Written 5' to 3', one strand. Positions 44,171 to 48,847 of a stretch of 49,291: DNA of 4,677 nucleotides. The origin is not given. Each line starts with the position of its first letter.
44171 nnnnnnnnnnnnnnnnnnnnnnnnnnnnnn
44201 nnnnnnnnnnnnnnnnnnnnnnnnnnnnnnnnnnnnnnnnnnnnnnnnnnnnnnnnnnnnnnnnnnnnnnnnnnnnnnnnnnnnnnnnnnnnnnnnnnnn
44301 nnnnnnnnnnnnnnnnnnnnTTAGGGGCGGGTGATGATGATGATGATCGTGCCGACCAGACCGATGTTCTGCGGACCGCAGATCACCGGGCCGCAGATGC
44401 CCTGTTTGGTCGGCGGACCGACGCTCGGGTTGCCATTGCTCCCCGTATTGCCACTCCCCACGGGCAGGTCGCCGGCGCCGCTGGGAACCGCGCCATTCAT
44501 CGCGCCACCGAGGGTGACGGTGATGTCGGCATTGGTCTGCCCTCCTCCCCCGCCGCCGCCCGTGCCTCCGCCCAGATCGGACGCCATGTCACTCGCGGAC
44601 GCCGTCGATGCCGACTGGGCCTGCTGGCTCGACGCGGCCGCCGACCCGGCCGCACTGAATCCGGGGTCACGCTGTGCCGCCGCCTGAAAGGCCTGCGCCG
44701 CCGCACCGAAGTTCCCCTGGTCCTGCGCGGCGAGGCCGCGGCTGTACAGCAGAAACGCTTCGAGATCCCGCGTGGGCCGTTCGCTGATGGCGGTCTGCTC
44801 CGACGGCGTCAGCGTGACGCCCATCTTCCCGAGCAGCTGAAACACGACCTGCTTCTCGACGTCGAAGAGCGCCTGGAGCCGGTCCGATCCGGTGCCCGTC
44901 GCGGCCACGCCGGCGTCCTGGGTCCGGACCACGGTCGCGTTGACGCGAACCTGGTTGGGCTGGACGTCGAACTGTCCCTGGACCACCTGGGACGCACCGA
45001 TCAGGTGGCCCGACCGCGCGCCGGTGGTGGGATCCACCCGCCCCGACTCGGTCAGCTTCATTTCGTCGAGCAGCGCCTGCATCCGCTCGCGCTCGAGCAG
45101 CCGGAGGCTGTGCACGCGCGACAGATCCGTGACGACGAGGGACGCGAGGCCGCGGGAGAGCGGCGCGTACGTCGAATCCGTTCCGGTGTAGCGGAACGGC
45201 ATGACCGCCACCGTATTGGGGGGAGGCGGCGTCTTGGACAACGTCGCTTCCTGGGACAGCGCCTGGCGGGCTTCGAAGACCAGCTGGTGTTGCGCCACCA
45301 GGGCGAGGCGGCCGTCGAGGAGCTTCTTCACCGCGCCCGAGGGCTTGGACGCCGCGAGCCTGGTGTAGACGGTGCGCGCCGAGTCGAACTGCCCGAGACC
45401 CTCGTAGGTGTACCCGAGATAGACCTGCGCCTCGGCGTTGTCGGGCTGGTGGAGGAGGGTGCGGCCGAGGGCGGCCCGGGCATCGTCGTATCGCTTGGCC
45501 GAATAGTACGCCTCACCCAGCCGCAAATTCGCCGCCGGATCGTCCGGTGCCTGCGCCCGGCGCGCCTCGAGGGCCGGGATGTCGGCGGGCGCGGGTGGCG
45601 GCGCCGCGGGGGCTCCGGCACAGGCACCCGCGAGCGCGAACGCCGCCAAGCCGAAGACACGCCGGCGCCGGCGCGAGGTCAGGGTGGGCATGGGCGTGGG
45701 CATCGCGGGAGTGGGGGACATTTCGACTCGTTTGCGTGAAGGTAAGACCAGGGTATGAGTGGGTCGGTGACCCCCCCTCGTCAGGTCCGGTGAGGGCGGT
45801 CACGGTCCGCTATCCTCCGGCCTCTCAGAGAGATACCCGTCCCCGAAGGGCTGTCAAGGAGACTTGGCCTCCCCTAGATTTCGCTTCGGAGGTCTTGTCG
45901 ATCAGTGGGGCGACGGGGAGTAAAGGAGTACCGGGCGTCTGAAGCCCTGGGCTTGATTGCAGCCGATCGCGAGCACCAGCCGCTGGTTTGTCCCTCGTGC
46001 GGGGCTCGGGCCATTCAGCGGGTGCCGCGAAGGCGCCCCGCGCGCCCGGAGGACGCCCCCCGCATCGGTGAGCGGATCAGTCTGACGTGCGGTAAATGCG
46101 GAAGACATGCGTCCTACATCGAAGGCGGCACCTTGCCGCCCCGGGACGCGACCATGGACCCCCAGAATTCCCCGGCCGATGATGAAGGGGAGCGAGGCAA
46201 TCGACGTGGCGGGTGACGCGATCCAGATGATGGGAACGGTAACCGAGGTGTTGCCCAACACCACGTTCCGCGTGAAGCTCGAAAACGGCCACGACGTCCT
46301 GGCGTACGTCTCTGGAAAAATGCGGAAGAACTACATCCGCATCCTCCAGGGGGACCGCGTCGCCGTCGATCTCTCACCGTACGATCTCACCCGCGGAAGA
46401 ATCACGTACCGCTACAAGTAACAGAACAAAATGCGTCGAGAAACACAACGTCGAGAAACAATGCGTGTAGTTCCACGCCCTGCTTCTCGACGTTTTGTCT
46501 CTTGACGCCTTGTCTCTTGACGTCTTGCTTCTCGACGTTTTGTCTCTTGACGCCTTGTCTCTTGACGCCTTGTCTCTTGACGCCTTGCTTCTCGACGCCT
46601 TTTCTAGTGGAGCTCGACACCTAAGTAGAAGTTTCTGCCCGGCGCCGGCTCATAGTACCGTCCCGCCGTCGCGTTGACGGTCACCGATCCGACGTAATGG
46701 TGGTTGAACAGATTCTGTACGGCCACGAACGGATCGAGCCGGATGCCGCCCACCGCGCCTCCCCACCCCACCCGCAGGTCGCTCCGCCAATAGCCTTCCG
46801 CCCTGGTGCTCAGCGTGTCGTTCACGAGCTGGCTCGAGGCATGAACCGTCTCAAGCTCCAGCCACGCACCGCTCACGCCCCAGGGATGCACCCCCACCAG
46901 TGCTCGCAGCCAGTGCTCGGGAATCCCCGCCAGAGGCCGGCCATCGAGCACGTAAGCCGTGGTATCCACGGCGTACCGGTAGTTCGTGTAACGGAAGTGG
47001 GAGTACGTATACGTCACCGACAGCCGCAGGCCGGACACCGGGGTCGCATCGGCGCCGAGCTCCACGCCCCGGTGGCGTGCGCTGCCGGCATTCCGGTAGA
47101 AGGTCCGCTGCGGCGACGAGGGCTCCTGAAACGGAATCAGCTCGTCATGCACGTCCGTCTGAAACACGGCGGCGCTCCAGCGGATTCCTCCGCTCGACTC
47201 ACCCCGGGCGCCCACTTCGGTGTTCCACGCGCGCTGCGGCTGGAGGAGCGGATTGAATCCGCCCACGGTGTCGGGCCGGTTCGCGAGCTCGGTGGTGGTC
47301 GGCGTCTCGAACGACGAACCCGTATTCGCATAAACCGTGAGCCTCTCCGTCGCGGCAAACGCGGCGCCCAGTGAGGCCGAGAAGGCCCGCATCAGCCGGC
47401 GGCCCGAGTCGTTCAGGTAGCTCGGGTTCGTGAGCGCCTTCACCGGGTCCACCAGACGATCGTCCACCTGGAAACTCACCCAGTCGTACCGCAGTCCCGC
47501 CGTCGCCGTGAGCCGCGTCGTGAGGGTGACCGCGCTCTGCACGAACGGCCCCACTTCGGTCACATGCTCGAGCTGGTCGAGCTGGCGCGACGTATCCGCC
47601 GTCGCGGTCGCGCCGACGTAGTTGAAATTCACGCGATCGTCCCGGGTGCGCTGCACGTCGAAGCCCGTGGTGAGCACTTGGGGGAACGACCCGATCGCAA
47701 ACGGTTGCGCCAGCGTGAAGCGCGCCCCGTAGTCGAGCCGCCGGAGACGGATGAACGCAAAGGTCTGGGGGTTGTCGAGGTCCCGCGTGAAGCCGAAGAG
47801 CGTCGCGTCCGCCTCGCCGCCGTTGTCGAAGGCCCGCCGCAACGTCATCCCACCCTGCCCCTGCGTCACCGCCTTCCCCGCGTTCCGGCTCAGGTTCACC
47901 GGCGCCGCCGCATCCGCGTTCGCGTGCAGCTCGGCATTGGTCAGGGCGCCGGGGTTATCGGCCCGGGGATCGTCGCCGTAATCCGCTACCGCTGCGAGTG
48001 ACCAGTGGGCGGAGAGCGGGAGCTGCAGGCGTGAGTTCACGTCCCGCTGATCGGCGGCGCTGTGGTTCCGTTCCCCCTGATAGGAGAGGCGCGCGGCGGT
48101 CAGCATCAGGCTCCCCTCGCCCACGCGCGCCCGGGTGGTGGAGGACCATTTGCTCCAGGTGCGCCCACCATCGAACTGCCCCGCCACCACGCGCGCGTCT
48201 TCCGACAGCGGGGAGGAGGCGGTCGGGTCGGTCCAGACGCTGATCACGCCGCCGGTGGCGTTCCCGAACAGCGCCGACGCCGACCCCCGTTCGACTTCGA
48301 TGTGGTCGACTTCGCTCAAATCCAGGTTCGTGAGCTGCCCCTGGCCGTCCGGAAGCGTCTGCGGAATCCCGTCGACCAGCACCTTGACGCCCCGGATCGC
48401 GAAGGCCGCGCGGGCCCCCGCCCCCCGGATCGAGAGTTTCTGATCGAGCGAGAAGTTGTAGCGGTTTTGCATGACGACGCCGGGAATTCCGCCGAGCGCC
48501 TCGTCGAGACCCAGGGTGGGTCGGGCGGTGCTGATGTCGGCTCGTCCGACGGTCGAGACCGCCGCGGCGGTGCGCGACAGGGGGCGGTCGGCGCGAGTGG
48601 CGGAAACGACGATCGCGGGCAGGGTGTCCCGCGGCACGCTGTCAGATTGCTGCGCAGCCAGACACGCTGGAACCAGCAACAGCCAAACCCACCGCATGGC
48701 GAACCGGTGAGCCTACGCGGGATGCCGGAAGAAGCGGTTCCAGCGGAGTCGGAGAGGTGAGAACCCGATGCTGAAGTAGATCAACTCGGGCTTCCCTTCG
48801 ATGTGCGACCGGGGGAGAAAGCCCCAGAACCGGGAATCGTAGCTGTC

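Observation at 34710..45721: Five-gene surface operon: TPR/CsgG-like lipoprotein, OM barrel, Lys-tail protein and two giant Ig-repeat proteins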

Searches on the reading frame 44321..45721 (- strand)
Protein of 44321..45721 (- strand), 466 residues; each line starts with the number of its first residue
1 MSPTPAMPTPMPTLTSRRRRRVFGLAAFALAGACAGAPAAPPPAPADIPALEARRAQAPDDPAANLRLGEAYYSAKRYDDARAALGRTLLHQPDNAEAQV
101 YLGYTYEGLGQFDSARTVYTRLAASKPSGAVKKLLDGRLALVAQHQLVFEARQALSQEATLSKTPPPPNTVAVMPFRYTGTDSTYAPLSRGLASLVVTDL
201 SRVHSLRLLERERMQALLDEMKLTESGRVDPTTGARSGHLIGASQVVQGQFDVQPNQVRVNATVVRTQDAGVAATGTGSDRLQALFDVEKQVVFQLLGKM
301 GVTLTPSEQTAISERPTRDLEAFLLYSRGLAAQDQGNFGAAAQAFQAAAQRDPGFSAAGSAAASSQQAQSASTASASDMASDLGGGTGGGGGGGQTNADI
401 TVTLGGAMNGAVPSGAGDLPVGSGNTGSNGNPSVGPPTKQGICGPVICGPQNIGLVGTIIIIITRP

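Call 4: search_protein_families(library=pfam, proteins=[window:44321-45721:-], max_evalue=0.1)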
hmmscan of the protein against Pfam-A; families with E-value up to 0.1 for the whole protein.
window:44321-45721:- (466 aa): 18 families
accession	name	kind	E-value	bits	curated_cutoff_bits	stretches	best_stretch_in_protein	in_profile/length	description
PF07719.23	TPR_2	-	3.8e-14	52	27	3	322-354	1-33/34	Tetratricopeptide repeat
PF14559.12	TPR_19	-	8.5e-14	52.1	25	2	49-99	12-62/68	Tetratricopeptide repeat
PF13432.12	TPR_16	-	1.6e-12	48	32.7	3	77-129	12-64/65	Tetratricopeptide repeat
PF00515.34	TPR_1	-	7e-11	41.9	27.8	2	323-355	2-34/34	Tetratricopeptide repeat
PF03783.19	CsgG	-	5e-10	39.5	20.8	1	163-250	4-97/210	Curli production assembly/transport component CsgG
PF13428.12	TPR_14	-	1.5e-08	34.9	23.5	2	62-103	1-42/44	Tetratricopeptide repeat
PF13181.12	TPR_8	-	7.1e-08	32.5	25.7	0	99-127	4-32/34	Tetratricopeptide repeat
PF13174.12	TPR_6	-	9.8e-08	32.6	26.3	2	97-124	1-28/33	Tetratricopeptide repeat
PF13424.12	TPR_12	-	1.3e-06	28.9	30.1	1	63-121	4-70/77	Tetratricopeptide repeat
PF13371.12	TPR_9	-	1.1e-05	25.8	35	2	69-134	2-67/73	Tetratricopeptide repeat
PF13431.12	TPR_17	-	1.9e-05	25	24.4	1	91-116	8-33/34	Tetratricopeptide repeat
PF13414.12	TPR_11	-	0.0017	18.4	26.8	1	69-110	1-42/42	TPR repeat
PF14561.12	TPR_20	-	0.0032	18.2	25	1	46-95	6-55/90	Tetratricopeptide repeat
PF13176.12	TPR_7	-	0.007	16.8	27.9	0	102-124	5-27/36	Tetratricopeptide repeat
PF25063.1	ARM_TT21_C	-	0.01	16.1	35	1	63-121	96-154/209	Tetratricopeptide repeat protein 21 C-terminal ARM domain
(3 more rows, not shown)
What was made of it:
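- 44321..45721 (-): g1: lipoprotein with TPR, a TolB-N/LpoB/CsgG-N-like domain, TPR, a Gly/Ser/Pro linker and a conserved C-terminal tail. Pfam TPR families, and CsgG at E 5e-10 over profile positions 4-97 of 210 (call 4).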

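Call 5: search_protein_families(library=ncbifam, proteins=[window:44321-45721:-], max_evalue=0.1)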
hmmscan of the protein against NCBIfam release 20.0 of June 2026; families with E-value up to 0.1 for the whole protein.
window:44321-45721:- (466 aa): 16 families
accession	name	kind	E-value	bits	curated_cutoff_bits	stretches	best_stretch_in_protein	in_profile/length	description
NF040959.1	MamA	equivalog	2.1e-09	37.1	200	1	49-115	92-158/204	magnetosome protein MamA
TIGR02917.1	PEP_TPR_lipo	equivalog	3e-09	35.4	312.2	1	53-144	626-717/899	XrtA/PEP-CTERM system TPR-repeat protein PrsT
TIGR00540.1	TPR_hemY_coli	hypoth_equivalog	2e-08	33.4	142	1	47-120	311-383/385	heme biosynthesis-associated TPR protein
TIGR02521.1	type_IV_pilW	equivalog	3.1e-08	33.4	154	1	30-127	8-96/234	type IV pilus biogenesis/stability protein PilW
TIGR04510.1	mod_pep_cyc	subfamily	4.1e-08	32.2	400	1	210-377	283-453/814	putative peptide modification system cyclase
NF033920.0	C39_PA2778_fam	equivalog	2.3e-05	23.9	150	1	49-122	177-250/255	PA2778 family cysteine peptidase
NF033758.1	gliding_GltE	equivalog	5.8e-05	22.3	225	1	63-123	257-317/411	adventurous gliding motility TPR repeat lipoprotein GltE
TIGR03939.1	PGA_TPR_OMP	equivalog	0.00031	19.1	366.65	1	50-159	417-526/800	poly-beta-1,6 N-acetyl-D-glucosamine export porin PgaA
TIGR02795.1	tol_pal_ybgF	equivalog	0.00054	20.6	90.1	1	61-128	38-108/119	tol-pal system protein YbgF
NF047371.1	FlcA_CTERM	equivalog_domain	0.00064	18.3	300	1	58-123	469-534/646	periplasmic flagellar collar protein FlcA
NF033762.1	social_mot_Tgl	equivalog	0.0023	17.3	225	0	322-361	31-70/252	social motility TPR repeat lipoprotein Tgl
TIGR02552.1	LcrH_SycD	equivalog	0.0054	16.5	104.8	0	66-117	56-107/136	SycD/LcrH family type III secretion system chaperone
NF052400.1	M48_BAM_BepA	equivalog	0.013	14.3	570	1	49-124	362-437/483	beta-barrel assembly-enhancing protease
TIGR03302.1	OM_YfiO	subfamily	0.015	14.8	81.4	0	314-362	25-73/239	outer membrane protein assembly factor BamD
NF052415.1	T3SS_chap_SctY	equivalog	0.076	13.5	70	1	51-122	29-103/106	type III secretion apparatus assembly chaperone SctY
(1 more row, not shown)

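Call 18: find_homologous_proteins(query=window:44321-45721:-)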
Query window:44321-45721:- (466 aa): 1018 proteins with E <= 0.001 among 8000 candidates; the best 120 are listed.
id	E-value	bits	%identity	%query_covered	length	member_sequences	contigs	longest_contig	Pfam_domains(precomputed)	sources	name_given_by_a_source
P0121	3.7e-270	914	92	100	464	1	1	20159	PF14559.13,PF00515.35,PF03783.21,PF13432.13,PF13428.13,PF13181.13,PF07719.24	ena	-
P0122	7.5e-269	910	92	97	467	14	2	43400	PF14559.13,PF00515.35,PF03783.21,PF13432.13,PF13428.13,PF13181.13,PF07719.24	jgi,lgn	-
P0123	2.1e-240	816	84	100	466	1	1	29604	PF14559.13,PF00515.35,PF03783.21,PF13432.13,PF13428.13,PF07719.24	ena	-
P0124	2.6e-232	790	82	98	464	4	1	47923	PF14559.13,PF00515.35,PF03783.21,PF13432.13,PF13428.13,PF13181.13,PF07719.24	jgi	-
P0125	9.7e-231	785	81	100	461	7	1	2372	PF14559.13,PF00515.35,PF03783.21,PF13432.13,PF13428.13,PF13181.13,PF07719.24,PF13174.13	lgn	-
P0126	4.0e-229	779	81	100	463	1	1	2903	PF14559.13,PF00515.35,PF03783.21,PF13432.13,PF13428.13,PF07719.24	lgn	-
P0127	2.8e-225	767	80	100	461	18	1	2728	PF14559.13,PF00515.35,PF03783.21,PF13432.13,PF13428.13,PF07719.24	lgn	-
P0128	1.1e-218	745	77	100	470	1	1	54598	PF14559.13,PF00515.35,PF03783.21,PF13432.13,PF13428.13,PF13181.13,PF07719.24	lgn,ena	-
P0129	2.8e-211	720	76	98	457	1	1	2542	PF14559.13,PF00515.35,PF03783.21,PF13432.13,PF13428.13,PF07719.24,PF13174.13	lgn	-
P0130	4.0e-210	717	74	98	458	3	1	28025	PF14559.13,PF00515.35,PF03783.21,PF13432.13,PF13428.13,PF07719.24,PF13174.13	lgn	-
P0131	4.4e-209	713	77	94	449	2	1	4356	PF14559.13,PF00515.35,PF03783.21,PF13432.13,PF13428.13,PF07719.24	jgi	-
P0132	1.3e-207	708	76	95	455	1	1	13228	PF14559.13,PF00515.35,PF03783.21,PF13432.13,PF13428.13,PF07719.24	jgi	jgi:TolB-like protein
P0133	7.1e-207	706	75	100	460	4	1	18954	PF14559.13,PF03783.21,PF13432.13,PF13428.13,PF07719.24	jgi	jgi:TolB-like protein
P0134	1.8e-188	645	70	92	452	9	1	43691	PF14559.13,PF00515.35,PF13424.13,PF03783.21,PF13432.13,PF13428.13,PF07719.24,PF13174.13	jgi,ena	-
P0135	9.7e-187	640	70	90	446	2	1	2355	PF14559.13,PF00515.35,PF13424.13,PF03783.21,PF13432.13,PF13428.13,PF13181.13,PF07719.24,PF13174.13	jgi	-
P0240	1.6e-136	474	56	97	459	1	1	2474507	PF03783.21,PF07719.24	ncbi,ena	-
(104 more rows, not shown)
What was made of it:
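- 44321..45721 (-): More than 1000 homologues, named 'TolB-like', 'TPR' or 'CsgG/HfaB family' (call 18).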

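Call 22: search_solved_structures(query=window:44321-45721:-, max_evalue=0.1)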
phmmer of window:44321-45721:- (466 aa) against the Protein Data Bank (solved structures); distinct sequences matched with E-value up to 0.1: 49.
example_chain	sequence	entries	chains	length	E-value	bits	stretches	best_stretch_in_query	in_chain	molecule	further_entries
8ump_A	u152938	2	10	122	1.1e-08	38.1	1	57-131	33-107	T33-ml35-redesigned-TPR-domain-fold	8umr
8bu0_A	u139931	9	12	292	2.4e-07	33.6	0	63-131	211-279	Consensus tetratricopeptide repeat protein | Crystal structure of an 8-repeat consensus TPR superhelix with Zinc. | Monomer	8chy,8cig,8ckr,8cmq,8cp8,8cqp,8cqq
9gzg_A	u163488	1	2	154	6e-06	29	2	64-132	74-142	Engineered CTPR protein with glutamic acids for conductivity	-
6b85_J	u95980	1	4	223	9.9e-06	28.3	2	58-124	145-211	TMHC4_R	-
1na0_A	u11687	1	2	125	2.7e-05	26.9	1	64-129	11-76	designed protein CTPR3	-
6vfj_B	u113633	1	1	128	3.5e-05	26.5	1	57-143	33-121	I53_dn5B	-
6vl6_A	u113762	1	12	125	5.9e-05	25.7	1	57-128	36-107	T33_dn2A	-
6v8e_A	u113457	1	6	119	8.6e-05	25.2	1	57-133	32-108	Designed protein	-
6vfi_B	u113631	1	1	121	0.00014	24.5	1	57-129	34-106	O43_dn18B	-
2wqh_A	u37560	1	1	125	0.00015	24.4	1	64-128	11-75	CTPR3Y3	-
8far_A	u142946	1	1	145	0.00016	24.3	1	58-150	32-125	I432-1-CC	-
7y4i_A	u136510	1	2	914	0.00016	24.3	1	63-133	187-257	Probable UDP-N-acetylglucosamine--peptide N-acetylglucosaminyltransferase SPINDLY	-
8cus_A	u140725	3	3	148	0.00018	24.1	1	58-150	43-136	I432-1(NaCl) Chain A | I432-1(Imd) Chain A | I432-1-X3 Chain A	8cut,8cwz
1na3_A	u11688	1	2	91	0.00018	24.1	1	64-133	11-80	designed protein CTPR2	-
8fwd_0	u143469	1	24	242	0.00019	24.1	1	57-151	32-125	O43-rpxdoc-EK1_A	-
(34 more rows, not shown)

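Call 54: predict_structure(alignment_id=A3)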
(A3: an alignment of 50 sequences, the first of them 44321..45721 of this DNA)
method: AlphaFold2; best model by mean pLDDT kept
length: 466 residues; sequences in the alignment: 50
mean_pLDDT: 62.4   pTM: 0.51
mean pLDDT of the five models: 62.4, 61.1, 60.9, 60.8, 56.8
residues with pLDDT >= 90: 108; 70-90: 86; 50-70: 76; < 50: 196
segments of 3 or more residues with pLDDT < 50: 1-6, 10-19, 32-36, 170-178, 188-200, 202-214, 227-278, 386-466
pLDDT, mean of each block of 10 residues (from residue 1): 48 45 51 52 85 94 94 95 96 93 95 95 88 90 88 75 60 45 50 44 42 52 51 38 31 33 31 38 61 71 64 69 88 87 94 90 90 84 55 33 35 31 31 32 34 38 43
secondary structure, 60 per line:
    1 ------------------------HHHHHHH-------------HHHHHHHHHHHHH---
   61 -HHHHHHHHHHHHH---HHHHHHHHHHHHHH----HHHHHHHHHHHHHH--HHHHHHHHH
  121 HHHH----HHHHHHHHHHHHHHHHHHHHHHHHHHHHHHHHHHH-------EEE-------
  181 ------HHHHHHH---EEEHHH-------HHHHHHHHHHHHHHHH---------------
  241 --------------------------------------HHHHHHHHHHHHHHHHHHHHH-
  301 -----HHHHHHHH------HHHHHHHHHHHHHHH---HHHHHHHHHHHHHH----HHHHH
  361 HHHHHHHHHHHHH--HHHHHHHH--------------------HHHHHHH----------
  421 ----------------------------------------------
elements in order: H25-31 H45-57 H62-74 H78-91 H96-109 H112-124 H129-163 E171-173 H187-193 E197-199 H210-225 H279-299 H306-313 H320-334 H338-351 H356-373 H376-383 H404-410
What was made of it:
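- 44321..45721 (-): The AlphaFold model is confident only in the TPR parts (call 54).
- Tried and rejected: Mean pLDDT was 62, and the middle domain and tail were below 50 (call 54).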

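Call 67: find_encoding_contigs(protein=P0240, flank=9000, max_places=2)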
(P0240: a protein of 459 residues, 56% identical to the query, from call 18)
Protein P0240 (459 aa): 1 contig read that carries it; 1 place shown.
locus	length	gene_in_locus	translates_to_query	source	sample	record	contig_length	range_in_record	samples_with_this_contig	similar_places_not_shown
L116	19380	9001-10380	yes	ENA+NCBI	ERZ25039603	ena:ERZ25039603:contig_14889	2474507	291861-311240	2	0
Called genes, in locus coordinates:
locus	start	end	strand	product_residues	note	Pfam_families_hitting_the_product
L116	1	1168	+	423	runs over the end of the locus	PF14559:TPR_19 (weak)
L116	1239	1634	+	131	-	-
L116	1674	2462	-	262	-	PF04264:YceI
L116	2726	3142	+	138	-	PF00034:Cytochrom_C, PF13442:Cytochrome_CBB3 (weak)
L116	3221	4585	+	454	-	-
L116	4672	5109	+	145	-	-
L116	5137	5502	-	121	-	-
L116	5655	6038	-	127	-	-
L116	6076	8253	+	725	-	PF07715:Plug, PF00593:TonB_dep_Rec_b-barrel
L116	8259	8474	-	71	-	PF01176:eIF-1a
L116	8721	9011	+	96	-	-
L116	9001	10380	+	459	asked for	PF07719:TPR_2 (faint), PF03783:CsgG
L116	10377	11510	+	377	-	-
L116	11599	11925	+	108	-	-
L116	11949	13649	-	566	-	PF00672:HAMP (weak), PF00015:MCPsignal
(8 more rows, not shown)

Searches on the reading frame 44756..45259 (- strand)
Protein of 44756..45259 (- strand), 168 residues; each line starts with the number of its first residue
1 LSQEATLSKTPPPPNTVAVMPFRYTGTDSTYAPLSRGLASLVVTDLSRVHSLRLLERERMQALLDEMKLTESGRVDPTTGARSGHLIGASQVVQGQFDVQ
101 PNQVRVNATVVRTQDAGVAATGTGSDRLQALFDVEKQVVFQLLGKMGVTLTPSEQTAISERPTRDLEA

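Call 57: search_solved_structures(query=A4, max_evalue=10, show_alignments=3)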
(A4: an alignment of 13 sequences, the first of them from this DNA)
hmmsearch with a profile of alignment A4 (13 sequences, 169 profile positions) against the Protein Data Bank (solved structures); distinct sequences matched with E-value up to 10: 3.
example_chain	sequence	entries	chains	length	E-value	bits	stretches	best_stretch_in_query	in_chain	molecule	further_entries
7yqm_A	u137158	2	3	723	1.6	11.5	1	42-79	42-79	Malate synthase G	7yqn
1d8c_A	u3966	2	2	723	1.6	11.5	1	42-79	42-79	MALATE SYNTHASE G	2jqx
1p7t_A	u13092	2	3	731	1.7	11.4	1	42-79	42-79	Malate synthase G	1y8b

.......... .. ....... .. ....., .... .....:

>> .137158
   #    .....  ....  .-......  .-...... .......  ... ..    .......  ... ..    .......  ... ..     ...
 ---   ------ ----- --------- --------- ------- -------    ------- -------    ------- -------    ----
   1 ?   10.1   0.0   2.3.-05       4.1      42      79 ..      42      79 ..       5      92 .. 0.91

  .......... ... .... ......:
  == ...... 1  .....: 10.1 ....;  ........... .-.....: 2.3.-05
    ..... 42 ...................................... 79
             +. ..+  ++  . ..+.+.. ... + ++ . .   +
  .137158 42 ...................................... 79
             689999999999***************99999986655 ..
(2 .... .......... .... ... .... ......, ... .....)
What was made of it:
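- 44822..45235 (-): g1 middle alpha/beta domain (about residues 163-300). No solved-structure sequence match (call 57).
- On CsgG curli secretion channel (PF03783): No hit to solved CsgG sequences (call 57).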

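Call 58: search_protein_families(library=pfam, alignment_id=A4, max_evalue=10)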
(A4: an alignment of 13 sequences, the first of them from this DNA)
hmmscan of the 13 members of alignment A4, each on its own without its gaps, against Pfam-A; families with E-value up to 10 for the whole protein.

A. member 1, seq(168 aa): 3 families
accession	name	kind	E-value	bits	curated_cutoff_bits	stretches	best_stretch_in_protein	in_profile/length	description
PF03783.19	CsgG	-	2.5e-12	47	20.8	1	9-96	4-97/210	Curli production assembly/transport component CsgG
PF17680.6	FlgO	-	0.01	16.1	22.6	1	89-123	88-122/130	FlgO protein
PF13036.11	LpoB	-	0.08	13.3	22.3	1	44-100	56-113/147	Peptidoglycan-synthase activator LpoB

B. families by the number of members that match (of 13 scanned): 8 families
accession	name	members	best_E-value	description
PF03783.19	CsgG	13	4.4e-14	Curli production assembly/transport component CsgG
PF13036.11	LpoB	11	0.017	Peptidoglycan-synthase activator LpoB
PF04052.18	TolB_N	3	0.0042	TolB amino-terminal domain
PF17680.6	FlgO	3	0.01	FlgO protein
PF19968.4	VMAP-M7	1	0.044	vWA-MoxR associated protein middle region (VMAP-M) 7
PF11041.13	DUF2612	1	0.062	Protein of unknown function (DUF2612)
PF06361.16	RTBV_P12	1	0.17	Rice tungro bacilliform virus P12 protein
PF16264.11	SatD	1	0.26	SatD family (SatD)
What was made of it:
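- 44822..45235 (-): Weak LpoB in 11 of 13, TolB_N in 3, FlgO in 3 (call 58).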

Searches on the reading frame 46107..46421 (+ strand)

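Call 9: search_protein_families(library=pfam, proteins=[window:46107-46421:+], max_evalue=0.01)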
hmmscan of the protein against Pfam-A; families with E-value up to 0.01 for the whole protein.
window:46107-46421:+ (104 aa): 3 families
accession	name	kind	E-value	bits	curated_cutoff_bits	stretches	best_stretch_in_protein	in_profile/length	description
PF01176.25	eIF-1a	-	4.3e-28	97.2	30.2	1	39-102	1-64/64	Translation initiation factor 1A / IF-1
PF16450.11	Prot_ATP_ID_OB_C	-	0.0011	19.3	23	1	42-89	1-46/56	Proteasomal ATPase OB C-terminal domain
PF08402.16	TOBE_2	-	0.0062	17.1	21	0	30-94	6-73/76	TOBE domain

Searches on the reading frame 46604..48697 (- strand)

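Call 9: search_protein_families(library=pfam, proteins=[window:46604-48697:-], max_evalue=0.01)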
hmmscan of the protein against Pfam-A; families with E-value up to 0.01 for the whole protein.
window:46604-48697:- (697 aa): 2 families
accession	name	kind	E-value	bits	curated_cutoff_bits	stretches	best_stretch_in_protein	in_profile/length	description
PF00593.30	TonB_dep_Rec_b-barrel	-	3e-43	149.7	27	1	205-646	50-424/436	TonB dependent receptor-like, beta-barrel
PF07715.20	Plug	-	5.3e-19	69.1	23.9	1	40-151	2-107/107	TonB-dependent Receptor Plug Domain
